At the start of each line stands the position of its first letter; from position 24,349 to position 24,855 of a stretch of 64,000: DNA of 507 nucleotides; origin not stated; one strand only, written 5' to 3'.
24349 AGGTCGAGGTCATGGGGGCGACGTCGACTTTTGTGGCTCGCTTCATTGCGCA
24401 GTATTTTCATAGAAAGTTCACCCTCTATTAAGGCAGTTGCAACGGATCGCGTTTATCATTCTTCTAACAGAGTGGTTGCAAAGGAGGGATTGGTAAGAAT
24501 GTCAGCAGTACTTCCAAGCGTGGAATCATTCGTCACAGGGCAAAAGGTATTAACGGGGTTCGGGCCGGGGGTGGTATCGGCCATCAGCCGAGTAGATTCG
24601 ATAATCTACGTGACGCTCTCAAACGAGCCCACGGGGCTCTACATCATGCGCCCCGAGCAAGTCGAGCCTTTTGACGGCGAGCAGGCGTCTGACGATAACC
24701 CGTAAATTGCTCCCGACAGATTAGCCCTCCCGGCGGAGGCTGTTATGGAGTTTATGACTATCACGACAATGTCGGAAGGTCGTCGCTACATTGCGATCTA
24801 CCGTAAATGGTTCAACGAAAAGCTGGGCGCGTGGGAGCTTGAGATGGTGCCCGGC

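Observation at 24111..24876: Perfect sigma54 promoter driving only a long leader and two small ORFs (68 and 43 aa)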

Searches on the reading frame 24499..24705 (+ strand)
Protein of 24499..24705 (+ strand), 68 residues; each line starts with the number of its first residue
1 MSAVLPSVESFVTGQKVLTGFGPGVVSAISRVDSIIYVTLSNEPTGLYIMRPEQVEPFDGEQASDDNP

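Call 9: search_protein_families(library=pfam, proteins=[window:24499-24705:+], max_evalue=1)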
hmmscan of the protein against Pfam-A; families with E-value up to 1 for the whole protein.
window:24499-24705:+ (68 aa): 0 families

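Call 10: search_protein_families(library=ncbifam, proteins=[window:24499-24705:+], max_evalue=1)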
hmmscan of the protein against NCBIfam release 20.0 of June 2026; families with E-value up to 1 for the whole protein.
window:24499-24705:+ (68 aa): 0 families
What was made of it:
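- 24499..24705 (+): orf68: a 68-aa protein modelled as a small five-strand beta-barrel (Tudor/SH3/KOW-like) with a variable acidic C-terminal tail. No Pfam or NCBIfam hit (calls 9, 10).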

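Call 11: find_homologous_proteins(query=window:24499-24705:+, max_evalue=0.01)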
Query window:24499-24705:+ (68 aa): 37 proteins with E <= 0.01 among 37 candidates.
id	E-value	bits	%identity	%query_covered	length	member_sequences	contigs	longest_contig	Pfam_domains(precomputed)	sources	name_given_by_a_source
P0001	2.5e-36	139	100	100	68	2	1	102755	-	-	-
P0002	1.5e-31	124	90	100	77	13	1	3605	-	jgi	jgi:hypothetical protein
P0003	5.8e-31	123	88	100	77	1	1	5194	-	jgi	jgi:hypothetical protein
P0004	1.3e-30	121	87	100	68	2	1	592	-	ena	-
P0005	1.8e-28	115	82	100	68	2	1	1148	-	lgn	-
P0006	3.6e-28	114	82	100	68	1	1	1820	-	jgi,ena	jgi:hypothetical protein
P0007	7.6e-28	113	84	100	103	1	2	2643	-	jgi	jgi:hypothetical protein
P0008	4.8e-27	110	84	100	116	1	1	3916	-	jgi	-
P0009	2.4e-25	105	84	90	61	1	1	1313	-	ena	-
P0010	3.3e-25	104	79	100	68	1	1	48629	-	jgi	jgi:hypothetical protein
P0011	2.4e-24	102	77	94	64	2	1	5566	-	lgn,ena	-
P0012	7.1e-24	100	82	88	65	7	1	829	-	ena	-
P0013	4.7e-20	88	73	88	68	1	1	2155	-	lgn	-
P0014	2.7e-19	86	69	96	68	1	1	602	-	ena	-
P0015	2.8e-19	86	75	87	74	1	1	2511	-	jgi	jgi:hypothetical protein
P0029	2.7e-15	73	67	79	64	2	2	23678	-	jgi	jgi:hypothetical protein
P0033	2.0e-14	70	63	87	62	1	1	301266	-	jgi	jgi:hypothetical protein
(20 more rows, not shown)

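Call 13: find_encoding_contigs(protein=P0010, flank=6000, max_places=2)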
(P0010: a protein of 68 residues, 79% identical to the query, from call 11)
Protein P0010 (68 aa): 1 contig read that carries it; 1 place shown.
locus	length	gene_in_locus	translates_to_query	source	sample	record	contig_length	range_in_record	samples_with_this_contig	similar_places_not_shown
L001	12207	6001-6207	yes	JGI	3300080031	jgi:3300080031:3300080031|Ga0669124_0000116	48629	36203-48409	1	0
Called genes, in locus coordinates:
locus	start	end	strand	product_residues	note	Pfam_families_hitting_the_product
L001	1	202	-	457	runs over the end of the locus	PF13727:CoA_binding_3 (weak), PF02397:Bac_transf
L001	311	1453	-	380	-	PF06564:CBP_BcsQ, PF09140:MipZ (weak), PF10609:ParA, PF13614:AAA_31 (weak)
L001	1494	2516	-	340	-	PF13191:AAA_16 (faint), PF13401:AAA_22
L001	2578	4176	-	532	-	-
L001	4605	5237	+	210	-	PF00196:GerE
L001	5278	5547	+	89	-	PF05402:PqqD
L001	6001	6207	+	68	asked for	-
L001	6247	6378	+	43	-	-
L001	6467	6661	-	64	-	-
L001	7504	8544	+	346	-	PF00329:Complex1_30kDa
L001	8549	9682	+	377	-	PF00346:Complex1_49kDa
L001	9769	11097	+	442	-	PF00146:NADHdh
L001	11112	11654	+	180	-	PF13187:Fer4_9 (faint), PF13534:Fer4_17 (faint), PF14697:Fer4_21 (faint), PF12838:Fer4_7, PF00037:Fer4 (weak)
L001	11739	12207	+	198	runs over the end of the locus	PF00499:Oxidored_q3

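Call 14: find_encoding_contigs(protein=P0033, flank=6000, max_places=2)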
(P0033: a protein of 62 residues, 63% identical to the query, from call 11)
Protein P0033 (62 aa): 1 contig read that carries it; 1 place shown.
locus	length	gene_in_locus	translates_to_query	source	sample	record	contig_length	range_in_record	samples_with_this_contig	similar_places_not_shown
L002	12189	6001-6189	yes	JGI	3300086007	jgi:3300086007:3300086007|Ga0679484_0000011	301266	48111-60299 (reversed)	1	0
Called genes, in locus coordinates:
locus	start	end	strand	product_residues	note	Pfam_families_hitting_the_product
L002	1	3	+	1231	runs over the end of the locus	PF17757:UvrB_inter, PF02559:CarD_TRCF_RID, PF04851:ResIII, PF00270:DEAD, PF00271:Helicase_C, PF03461:TRCF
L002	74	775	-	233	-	PF13717:Zn_ribbon_4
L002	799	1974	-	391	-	PF00437:T2SSE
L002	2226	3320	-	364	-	-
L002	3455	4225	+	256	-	PF25084:LbH_EIF2B (faint), PF25087:GMPPB_C (faint), PF00132:Hexapep, PF13720:Acetyltransf_11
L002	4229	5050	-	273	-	PF04028:DUF374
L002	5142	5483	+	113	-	PF05402:PqqD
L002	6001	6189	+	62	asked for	-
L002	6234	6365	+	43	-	-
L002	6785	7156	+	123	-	PF07366:SnoaL (weak), PF12680:SnoaL_2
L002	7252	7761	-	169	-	PF12867:DinB_2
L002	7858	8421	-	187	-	-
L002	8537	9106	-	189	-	-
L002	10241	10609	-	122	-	-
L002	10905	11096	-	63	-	-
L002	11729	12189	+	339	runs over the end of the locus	PF00329:Complex1_30kDa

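Call 15: find_related_loci(query=A1, collection=genome_contigs, flank=5000)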
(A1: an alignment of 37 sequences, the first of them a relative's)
Query A1 (68 aa) in genome_contigs; peptide patterns used: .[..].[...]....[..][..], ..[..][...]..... (x = any residue, [..] = any of these).
37 stretches matched a pattern; 20 encode a relative of the query (tblastn E <= 1e-3); 20 distinct loci.
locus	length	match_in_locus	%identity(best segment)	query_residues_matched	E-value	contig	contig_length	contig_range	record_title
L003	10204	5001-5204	88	1-68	2e-38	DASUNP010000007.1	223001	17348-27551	MAG TPA_asm: Blastocatellia bacterium isolate SMAG_U1603 k141_1067048, whole genome shotgun sequence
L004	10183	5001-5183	85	1-61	9e-32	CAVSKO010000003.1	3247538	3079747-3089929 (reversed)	MAG: Blastocatellia bacterium isolate MFD09212.bin.1.217 genome assembly, contig: contig_750, whole genome shotgun seque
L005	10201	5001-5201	63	1-67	4e-25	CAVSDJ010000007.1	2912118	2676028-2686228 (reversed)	MAG: Blastocatellia bacterium isolate MFD01916.bin.3.112 genome assembly, contig: contig_4703, whole genome shotgun sequ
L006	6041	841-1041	63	1-67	4e-25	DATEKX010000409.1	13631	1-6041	MAG TPA_asm: Blastocatellia bacterium isolate SMAG_U8901 k141_642403, whole genome shotgun sequence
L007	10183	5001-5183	67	1-61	8e-24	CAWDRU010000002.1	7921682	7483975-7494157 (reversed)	MAG: Blastocatellia bacterium isolate MFD04935.bin.1.50 genome assembly, contig: contig_540, whole genome shotgun sequen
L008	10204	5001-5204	63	1-67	2e-22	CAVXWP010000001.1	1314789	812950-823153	MAG: Blastocatellia bacterium isolate MFD04944.bin.1.11 genome assembly, contig: contig_16550, whole genome shotgun sequ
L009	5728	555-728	68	1-59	3e-22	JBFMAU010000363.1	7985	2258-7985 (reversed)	MAG: Acidobacteriota bacterium isolate MAG146 MAG146_363, whole genome shotgun sequence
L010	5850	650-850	60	1-67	6e-22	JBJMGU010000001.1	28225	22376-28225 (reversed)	MAG: Blastocatellia bacterium isolate H2_16_all_fractions_metab_conc_16_60_11 k255_20334, whole genome shotgun sequence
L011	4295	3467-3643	58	3-61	8e-22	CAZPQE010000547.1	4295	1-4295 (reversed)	MAG TPA_asm: uncultured Clostridia bacterium isolate binchicken_co107_429 genome assembly, contig: NODE_41947_length_429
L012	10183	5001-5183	62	1-61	2e-21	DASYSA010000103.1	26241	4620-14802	MAG TPA_asm: Blastocatellia bacterium isolate SMAG_U4525 k141_452572, whole genome shotgun sequence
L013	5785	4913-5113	58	1-67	2e-21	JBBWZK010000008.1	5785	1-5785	MAG: Blastocatellia bacterium isolate Holy_42 scaffold_1619, whole genome shotgun sequence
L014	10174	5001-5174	66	1-59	4e-21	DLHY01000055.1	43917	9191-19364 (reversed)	MAG TPA_asm: Chloracidobacterium sp. UBA7656 UBA7656_contig_5288, whole genome shotgun sequence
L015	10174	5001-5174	59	1-58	1e-20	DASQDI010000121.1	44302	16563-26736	MAG TPA_asm: Blastocatellia bacterium isolate SMAG_U11723 k141_481291, whole genome shotgun sequence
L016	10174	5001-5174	64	1-58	1e-20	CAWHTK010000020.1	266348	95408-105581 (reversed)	MAG: Blastocatellia bacterium isolate MFD09206.bin.2.102 genome assembly, contig: contig_4654, whole genome shotgun sequ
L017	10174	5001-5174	62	1-58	2e-20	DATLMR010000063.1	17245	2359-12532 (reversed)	MAG TPA_asm: Blastocatellia bacterium isolate SMAG_U13779 k141_983072, whole genome shotgun sequence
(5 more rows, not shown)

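Call 21: find_related_loci(query=A1, collection=metagenome_contigs, flank=3000)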
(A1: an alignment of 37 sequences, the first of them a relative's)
Query A1 (68 aa) in metagenome_contigs; peptide patterns used: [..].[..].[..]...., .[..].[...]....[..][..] (x = any residue, [..] = any of these).
48 stretches matched a pattern; 23 encode a relative of the query (tblastn E <= 1e-3); 23 distinct loci.
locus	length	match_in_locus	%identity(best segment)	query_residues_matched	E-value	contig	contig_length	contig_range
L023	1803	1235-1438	90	1-68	4e-39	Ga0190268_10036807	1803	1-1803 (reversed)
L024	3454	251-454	84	1-68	1e-35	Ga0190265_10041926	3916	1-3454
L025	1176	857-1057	60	1-67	2e-25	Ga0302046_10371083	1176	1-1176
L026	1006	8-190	69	1-61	2e-25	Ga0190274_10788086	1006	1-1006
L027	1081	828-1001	71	7-64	1e-23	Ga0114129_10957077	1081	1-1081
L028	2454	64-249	67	1-63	1e-22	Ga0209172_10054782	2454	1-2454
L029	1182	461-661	55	1-67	1e-22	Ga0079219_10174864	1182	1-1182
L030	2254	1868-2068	58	1-67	2e-22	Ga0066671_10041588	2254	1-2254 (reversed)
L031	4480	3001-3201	58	1-67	2e-22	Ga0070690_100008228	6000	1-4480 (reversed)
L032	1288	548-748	58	1-67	2e-22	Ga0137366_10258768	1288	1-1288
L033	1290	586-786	58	1-67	2e-22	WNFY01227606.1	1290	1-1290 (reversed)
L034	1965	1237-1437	57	1-67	8e-22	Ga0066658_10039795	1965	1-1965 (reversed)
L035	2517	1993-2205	58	1-68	1e-21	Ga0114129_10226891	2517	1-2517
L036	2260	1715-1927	58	1-68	9e-22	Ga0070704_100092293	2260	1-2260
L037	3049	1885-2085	57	1-67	9e-22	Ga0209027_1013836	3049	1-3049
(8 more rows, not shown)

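Call 41: predict_structure(alignment_id=A1)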
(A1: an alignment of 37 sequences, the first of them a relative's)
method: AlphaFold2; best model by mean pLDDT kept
length: 68 residues; sequences in the alignment: 37
mean_pLDDT: 82.5   pTM: 0.66
mean pLDDT of the five models: 82.5, 82.1, 81.5, 80.1, 73.2
residues with pLDDT >= 90: 39; 70-90: 15; 50-70: 8; < 50: 6
segments of 3 or more residues with pLDDT < 50: 63-67
pLDDT, mean of each block of 10 residues (from residue 1): 70 93 93 94 85 87 49
secondary structure, 60 per line:
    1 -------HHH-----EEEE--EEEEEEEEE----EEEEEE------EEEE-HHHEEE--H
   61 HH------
elements in order: E16-19 E22-30 E35-40 E47-50 E55-57
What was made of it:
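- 24499..24705 (+): The AlphaFold2 model has pLDDT 82.5 (call 41).
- On Tudor/SH3-like small beta-barrel (fold level only): The model has pLDDT 82.5 and five strands (call 41).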

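Call 44: search_solved_structures(query=A1, max_evalue=10, show_alignments=2)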
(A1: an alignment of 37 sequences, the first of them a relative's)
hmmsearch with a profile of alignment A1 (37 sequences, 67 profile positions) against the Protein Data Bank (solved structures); distinct sequences matched with E-value up to 10: 2.
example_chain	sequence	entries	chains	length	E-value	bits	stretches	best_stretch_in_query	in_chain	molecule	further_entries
1v75_B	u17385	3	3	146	0.56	12.9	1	3-25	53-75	Hemoglobin A and D beta chain | Hemoglobin A/D subunit beta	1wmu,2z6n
3n2l_A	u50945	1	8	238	1.3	11.7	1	15-38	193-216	Orotate phosphoribosyltransferase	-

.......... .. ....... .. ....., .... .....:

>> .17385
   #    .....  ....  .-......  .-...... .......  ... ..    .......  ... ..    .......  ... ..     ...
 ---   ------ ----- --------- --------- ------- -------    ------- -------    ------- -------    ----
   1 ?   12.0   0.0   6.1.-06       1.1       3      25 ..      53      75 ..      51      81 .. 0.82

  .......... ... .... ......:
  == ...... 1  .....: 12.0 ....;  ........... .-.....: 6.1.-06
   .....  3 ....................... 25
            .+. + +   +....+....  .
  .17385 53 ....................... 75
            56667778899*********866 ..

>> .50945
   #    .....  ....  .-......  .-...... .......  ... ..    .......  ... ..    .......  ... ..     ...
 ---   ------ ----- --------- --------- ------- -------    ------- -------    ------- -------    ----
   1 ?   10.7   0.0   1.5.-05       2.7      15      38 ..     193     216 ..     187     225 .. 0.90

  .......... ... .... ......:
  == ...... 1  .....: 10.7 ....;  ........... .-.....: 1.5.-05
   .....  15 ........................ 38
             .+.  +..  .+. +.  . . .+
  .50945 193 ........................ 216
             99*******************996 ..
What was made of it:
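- On Tudor/SH3-like small beta-barrel (fold level only): The profile search of PDB sequences gave nothing (call 44).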

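Call 46: fold_search(model_id=the predicted structure, library=pdb)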
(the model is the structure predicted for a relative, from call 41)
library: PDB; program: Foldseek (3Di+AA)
matches with E <= 10: 1035; with E <= 0.001: 0
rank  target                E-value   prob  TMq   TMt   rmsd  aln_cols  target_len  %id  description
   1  6wav_A                6.8e-03  1.00  0.59  0.67   2.3        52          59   15  Crystal structure of PHF1 in complex with H3K36me3 substitution (released 2020-08-26)
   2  5xfn                  7.7e-03  1.00  0.59  0.14   2.3        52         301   15  Structure of the N-terminal domains of PHF1 (released 2017-09-13)
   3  7lky_A                7.7e-03  1.00  0.57  0.69   2.3        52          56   15  Crystal Structure of PHF1 Tudor domain in complex with a peptidomimetic ligand UNC6641 (released 2021-12-15)
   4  8h43_A                7.7e-03  1.00  0.59  0.66   3.1        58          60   17  Crystal structure of PHF1 Tudor domain in complex with hit 1 (released 2023-10-18)
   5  5xfo                  8.2e-03  1.00  0.59  0.14   2.2        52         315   15  Structure of the N-terminal domains of PHF1 (released 2017-09-13)
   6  6wav_B                8.2e-03  1.00  0.59  0.68   2.3        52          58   15  Crystal structure of PHF1 in complex with H3K36me3 substitution (released 2020-08-26)
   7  8h43_B                8.2e-03  1.00  0.61  0.72   2.3        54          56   15  Crystal structure of PHF1 Tudor domain in complex with hit 1 (released 2023-10-18)
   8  6wat_FC               1.1e-02  1.00  0.59  0.68   2.3        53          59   15  complex structure of PHF1 (released 2020-08-26)
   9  4hcz_B                1.1e-02  1.00  0.59  0.69   2.3        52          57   15  PHF1 Tudor in complex with H3K36me3 (released 2012-11-14)
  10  4hcz_A                1.1e-02  1.00  0.58  0.68   2.3        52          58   15  PHF1 Tudor in complex with H3K36me3 (released 2012-11-14)
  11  8h43_C                1.2e-02  1.00  0.59  0.71   2.3        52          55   15  Crystal structure of PHF1 Tudor domain in complex with hit 1 (released 2023-10-18)
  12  5xfp_A                1.2e-02  1.00  0.58  0.14   4.3        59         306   17  Binary complex of PHF1 and a double stranded DNA (released 2017-09-13)
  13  6wat_DC               1.3e-02  1.00  0.59  0.66   2.3        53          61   15  complex structure of PHF1 (released 2020-08-26)
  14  6wav_C                1.3e-02  1.00  0.59  0.66   2.3        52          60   15  Crystal structure of PHF1 in complex with H3K36me3 substitution (released 2020-08-26)
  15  2e5p_MODEL_1_A        1.4e-02  1.00  0.57  0.57   2.3        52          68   15  Solution structure of the TUDOR domain of PHD finger protein 1 (PHF1 protein) (released 2007-06-26)
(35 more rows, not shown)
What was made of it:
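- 24499..24705 (+): Best Foldseek matches are Tudor and KOW domains with TM about 0.6 (call 46).
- On Tudor/SH3-like small beta-barrel (fold level only): Best matches are the PHF1 Tudor, the UvrD C-terminal domain and the NusG KOW, with TM 0.56-0.68 but E of 0.007 or more (call 46).
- Closest known: Stand-alone bacterial Tudor/SH3-like barrels. Same: The 68-aa product models as a five-strand small barrel of this fold class (calls 41, 46).
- The 68-aa model falls in the Tudor/KOW fold class (call 46).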

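Call 58: search_protein_representatives(alignment_id=A1)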
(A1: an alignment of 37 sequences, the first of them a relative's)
Query: 37 sequences, 67 profile positions. Proteins with E-value up to 0.001 (for the whole library): 32; up to 1e-10: 17; up to 1e-30: 0. The best 32 are listed.
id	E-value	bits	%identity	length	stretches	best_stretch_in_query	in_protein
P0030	1.4e-28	114.2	-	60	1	1-58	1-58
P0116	1.7e-25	104.3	-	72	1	1-64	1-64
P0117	1.5e-21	91.6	-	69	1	5-60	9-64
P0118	4.2e-21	90.2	-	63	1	5-56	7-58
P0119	4.3e-21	90.2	-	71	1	10-61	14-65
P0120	6.6e-19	83.2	-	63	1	3-59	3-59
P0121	1.1e-18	82.4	-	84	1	9-57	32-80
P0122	3.1e-18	81.0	-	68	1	1-63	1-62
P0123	5.3e-18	80.3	-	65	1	10-57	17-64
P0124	2.4e-16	75.0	-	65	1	6-62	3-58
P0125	2.5e-16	74.9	-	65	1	5-55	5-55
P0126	1.1e-15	72.9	-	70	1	6-62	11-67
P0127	6.0e-15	70.5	-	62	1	1-55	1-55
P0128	2.1e-14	68.8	-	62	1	1-58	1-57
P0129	2.2e-12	62.3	-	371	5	8-42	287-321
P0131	3.5e-11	58.4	-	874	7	13-53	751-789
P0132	1.5e-09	53.2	-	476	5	8-55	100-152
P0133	3.1e-09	52.2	-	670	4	13-41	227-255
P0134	2.7e-08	49.2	-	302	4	12-31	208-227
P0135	2.7e-08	49.1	-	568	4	10-41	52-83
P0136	4.4e-07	45.3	-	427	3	13-42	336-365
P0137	2.0e-06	43.2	-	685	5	6-31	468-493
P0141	1.7e-05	40.2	-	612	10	25-44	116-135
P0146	9.8e-04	34.6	-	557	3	5-55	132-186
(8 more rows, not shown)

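Call 59: search_protein_families(library=pfam, proteins=[P0129, P0131, P0132, P0133, P0134, P0135, P0136, P0137, P0141, P0146], max_evalue=0.01)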
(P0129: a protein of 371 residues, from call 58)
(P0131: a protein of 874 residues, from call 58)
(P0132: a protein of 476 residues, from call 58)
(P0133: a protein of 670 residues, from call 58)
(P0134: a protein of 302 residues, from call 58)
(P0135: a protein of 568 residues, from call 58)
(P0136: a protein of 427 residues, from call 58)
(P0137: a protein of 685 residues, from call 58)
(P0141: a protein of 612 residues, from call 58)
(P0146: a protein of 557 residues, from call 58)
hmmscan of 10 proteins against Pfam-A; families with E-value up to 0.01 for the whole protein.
P0129 (371 aa): 1 family
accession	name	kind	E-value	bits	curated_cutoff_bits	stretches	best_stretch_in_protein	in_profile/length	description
PF02699.20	YajC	-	0.0024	18.1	28.2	0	21-48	36-63/78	Preprotein translocase subunit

P0131 (874 aa): 0 families

P0132 (476 aa): 0 families

P0133 (670 aa): 4 families
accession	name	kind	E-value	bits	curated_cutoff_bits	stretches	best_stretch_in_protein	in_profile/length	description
PF00168.36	C2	-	3.2e-21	75.9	22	1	12-118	3-95/104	C2 domain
PF00595.29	PDZ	-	0.00034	21.4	23.2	1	543-601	6-67/81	PDZ domain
PF13180.12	PDZ_2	-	0.00034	21.3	27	0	549-622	4-75/80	PDZ domain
PF17820.7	PDZ_6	-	0.0015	18.6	27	1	562-602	1-41/54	PDZ domain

P0134 (302 aa): 3 families
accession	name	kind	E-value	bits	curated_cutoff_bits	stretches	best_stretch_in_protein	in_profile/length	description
PF25275.1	Golvesin_C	-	0.0001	22.8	31.6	0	156-183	90-117/132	Golvesin C-terminal domain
PF07864.16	DUF1651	-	0.00066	20.5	22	0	94-125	26-57/74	Protein of unknown function (DUF1651)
PF17845.7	FbpC_C_terminal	-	0.0009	19.7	25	0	239-258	35-54/55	FbpC C-terminal regulatory nucleotide binding domain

P0135 (568 aa): 5 families
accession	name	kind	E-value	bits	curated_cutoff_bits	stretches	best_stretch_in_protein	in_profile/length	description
PF07719.23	TPR_2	-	1.4e-07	31.6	27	1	403-431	2-30/34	Tetratricopeptide repeat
PF00515.34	TPR_1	-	3.2e-05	24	27.8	0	403-431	2-30/34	Tetratricopeptide repeat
PF14853.12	Fis1_TPR_C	-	3.3e-05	24.4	25.3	1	402-451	1-46/53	Fis1 C-terminal tetratricopeptide repeat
PF13181.12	TPR_8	-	0.00023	21.5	25.7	0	404-431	3-30/34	Tetratricopeptide repeat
PF13424.12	TPR_12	-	0.00041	20.9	30.1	0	403-429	46-72/77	Tetratricopeptide repeat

P0136 (427 aa): 0 families

P0137 (685 aa): 8 families
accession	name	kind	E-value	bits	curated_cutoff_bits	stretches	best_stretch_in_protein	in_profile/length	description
PF00041.27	fn3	-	1.6e-29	102.4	25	5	405-478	2-74/84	Fibronectin type III domain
PF16656.11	Pur_ac_phosph_N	-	9.2e-13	49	30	2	409-483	6-91/93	Purple acid Phosphatase, N-terminal domain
PF05257.22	CHAP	-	1.8e-09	38.4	26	1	74-170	8-78/81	CHAP domain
PF25059.1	FN3_DSCAM-DSCAML_C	-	9e-08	32.8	39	0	325-383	13-72/89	DSCAM/DSCAML C-terminal Fn3-like domain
PF16655.11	PhoD_N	-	2.1e-05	25.4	30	0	359-376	62-79/90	PhoD-like phosphatase, N-terminal domain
PF22986.3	Fn3_ELFN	-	0.0015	18.8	27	0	238-281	28-71/85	ELFN1/ELFN2, fibronectin type-III domain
PF10179.15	NDNF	-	0.0019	18.7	27.3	0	444-474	81-110/127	Neuron-derived neurotrophic factor, first Fn(III) domain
PF21605.3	CRLF2-like_D2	-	0.0032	18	27.3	0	500-531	1-32/94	Cytokine receptor-like factor 2-like, D2 domain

P0141 (612 aa): 3 families
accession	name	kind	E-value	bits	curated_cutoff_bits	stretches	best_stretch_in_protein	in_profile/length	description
PF24013.1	DUF7327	-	2.2e-15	56.9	27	0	125-155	12-42/85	Family of unknown function (DUF7327)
PF12253.13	CAF1A_dimeriz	-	1.4e-10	41.7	25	0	74-90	2-18/75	Chromatin assembly factor 1 subunit A dimerization domain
PF21908.1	Cel124_C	-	1.9e-07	31.7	27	0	30-101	73-144/172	Cel124 C-terminal catalytic domain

P0146 (557 aa): 2 families
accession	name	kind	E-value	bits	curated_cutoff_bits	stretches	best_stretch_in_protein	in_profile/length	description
PF07719.23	TPR_2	-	4.2e-05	23.8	27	0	331-358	3-30/34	Tetratricopeptide repeat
PF00515.34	TPR_1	-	0.00084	19.5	27.8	0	271-292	3-24/34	Tetratricopeptide repeat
